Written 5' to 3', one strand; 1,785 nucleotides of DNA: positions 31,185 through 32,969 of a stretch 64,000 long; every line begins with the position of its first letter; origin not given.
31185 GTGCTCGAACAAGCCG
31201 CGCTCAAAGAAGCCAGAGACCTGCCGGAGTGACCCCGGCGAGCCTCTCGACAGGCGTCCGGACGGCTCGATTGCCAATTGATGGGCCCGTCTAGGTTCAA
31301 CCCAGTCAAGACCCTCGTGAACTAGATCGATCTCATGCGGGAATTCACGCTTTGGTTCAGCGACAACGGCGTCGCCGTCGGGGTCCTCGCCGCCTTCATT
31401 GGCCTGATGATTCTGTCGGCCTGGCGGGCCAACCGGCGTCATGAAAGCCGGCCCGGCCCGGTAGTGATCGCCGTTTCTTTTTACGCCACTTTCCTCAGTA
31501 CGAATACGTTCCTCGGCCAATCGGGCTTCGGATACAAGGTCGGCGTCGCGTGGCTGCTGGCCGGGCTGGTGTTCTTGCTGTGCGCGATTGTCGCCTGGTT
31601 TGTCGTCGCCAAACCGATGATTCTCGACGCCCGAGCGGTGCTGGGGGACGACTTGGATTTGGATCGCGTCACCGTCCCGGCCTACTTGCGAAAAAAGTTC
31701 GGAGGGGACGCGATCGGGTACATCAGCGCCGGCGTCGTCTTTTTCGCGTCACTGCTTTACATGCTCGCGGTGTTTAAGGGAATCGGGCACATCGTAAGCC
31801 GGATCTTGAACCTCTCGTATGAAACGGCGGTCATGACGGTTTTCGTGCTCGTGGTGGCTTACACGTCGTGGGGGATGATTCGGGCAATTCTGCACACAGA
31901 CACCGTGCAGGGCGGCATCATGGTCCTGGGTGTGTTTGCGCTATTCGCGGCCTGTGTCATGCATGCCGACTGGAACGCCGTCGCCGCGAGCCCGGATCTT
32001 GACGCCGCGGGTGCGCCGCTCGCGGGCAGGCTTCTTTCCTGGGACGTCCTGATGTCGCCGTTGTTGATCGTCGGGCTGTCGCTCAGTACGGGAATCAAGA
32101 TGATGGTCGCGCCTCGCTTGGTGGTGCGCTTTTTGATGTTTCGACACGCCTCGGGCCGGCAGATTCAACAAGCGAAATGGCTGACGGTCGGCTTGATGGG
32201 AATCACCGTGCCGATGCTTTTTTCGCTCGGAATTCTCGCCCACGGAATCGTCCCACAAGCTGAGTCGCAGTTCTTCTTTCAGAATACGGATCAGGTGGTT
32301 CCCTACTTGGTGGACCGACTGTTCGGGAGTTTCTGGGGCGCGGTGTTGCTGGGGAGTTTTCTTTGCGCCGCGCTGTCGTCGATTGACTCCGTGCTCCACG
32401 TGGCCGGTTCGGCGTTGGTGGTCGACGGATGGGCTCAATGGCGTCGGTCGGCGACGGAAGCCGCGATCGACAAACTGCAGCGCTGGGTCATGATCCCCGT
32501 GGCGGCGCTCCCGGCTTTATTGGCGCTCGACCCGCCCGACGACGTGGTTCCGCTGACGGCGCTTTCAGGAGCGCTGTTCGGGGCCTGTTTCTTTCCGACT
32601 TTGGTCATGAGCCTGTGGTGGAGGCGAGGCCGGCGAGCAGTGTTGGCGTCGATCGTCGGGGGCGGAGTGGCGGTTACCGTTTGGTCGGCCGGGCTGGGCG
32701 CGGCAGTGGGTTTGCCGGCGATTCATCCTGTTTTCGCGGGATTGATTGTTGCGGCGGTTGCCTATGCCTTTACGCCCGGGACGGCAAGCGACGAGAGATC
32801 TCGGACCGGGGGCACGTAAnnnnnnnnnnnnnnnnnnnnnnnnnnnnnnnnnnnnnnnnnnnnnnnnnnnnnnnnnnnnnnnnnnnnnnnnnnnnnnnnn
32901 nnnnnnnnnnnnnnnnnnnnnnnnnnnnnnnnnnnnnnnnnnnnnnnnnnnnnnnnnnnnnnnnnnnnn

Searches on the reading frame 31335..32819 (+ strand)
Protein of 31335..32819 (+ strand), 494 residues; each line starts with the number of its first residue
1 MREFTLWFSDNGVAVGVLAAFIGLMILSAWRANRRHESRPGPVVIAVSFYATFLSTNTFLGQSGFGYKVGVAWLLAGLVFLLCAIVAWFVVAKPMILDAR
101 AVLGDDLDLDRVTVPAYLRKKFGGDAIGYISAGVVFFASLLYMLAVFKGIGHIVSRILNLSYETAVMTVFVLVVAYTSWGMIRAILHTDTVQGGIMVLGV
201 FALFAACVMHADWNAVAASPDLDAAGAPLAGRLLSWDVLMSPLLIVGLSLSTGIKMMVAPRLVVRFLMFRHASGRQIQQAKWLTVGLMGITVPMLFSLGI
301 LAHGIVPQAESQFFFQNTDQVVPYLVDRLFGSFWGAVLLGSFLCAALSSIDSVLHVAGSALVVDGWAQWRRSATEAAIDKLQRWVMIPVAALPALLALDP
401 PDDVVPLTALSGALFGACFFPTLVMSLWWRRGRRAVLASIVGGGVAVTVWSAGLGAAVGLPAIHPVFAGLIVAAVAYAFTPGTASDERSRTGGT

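Call 4: search_protein_families(library=pfam, proteins=[window:31335-32819:+], max_evalue=0.1)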
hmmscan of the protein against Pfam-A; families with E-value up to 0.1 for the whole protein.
window:31335-32819:+ (494 aa): 1 family
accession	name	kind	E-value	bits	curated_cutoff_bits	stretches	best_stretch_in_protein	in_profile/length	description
PF00474.23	SSF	-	3.7e-46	158.2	22.8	1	41-432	9-394/406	Sodium:solute symporter family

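Call 28: find_related_loci(query=window:31335-32819:+, collection=genome_contigs, flank=10000)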
Query window:31335-32819:+ (494 aa) in genome_contigs; peptide patterns used: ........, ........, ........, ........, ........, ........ (x = any residue, [..] = any of these).
42 stretches matched a pattern; 4 encode a relative of the query (tblastn E <= 1e-3); 4 distinct loci.
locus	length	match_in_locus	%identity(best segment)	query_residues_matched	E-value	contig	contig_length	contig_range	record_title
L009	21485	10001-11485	87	1-494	0e+0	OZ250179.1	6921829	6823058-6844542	MAG: Bryobacterales bacterium isolate bc87f873-21db-41cd-b6f0-d751a7935039 genome assembly, chromosome: 1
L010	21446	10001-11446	88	1-481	0e+0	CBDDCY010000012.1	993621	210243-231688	MAG: Bryobacterales bacterium isolate 5f7a3f53-26fe-4b4e-9bac-cb7db0b77625 genome assembly, contig: contig_12, whole gen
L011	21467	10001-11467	87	1-488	0e+0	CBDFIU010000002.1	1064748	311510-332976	MAG: Bryobacterales bacterium isolate 72694c57-33f0-400b-a472-4fa8b87dc235 genome assembly, contig: contig_2, whole geno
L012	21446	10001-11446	76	1-481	0e+0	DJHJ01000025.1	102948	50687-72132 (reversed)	MAG TPA_asm: Acidobacteriia bacterium UBA6623 UBA6623_contig_19901, whole genome shotgun sequence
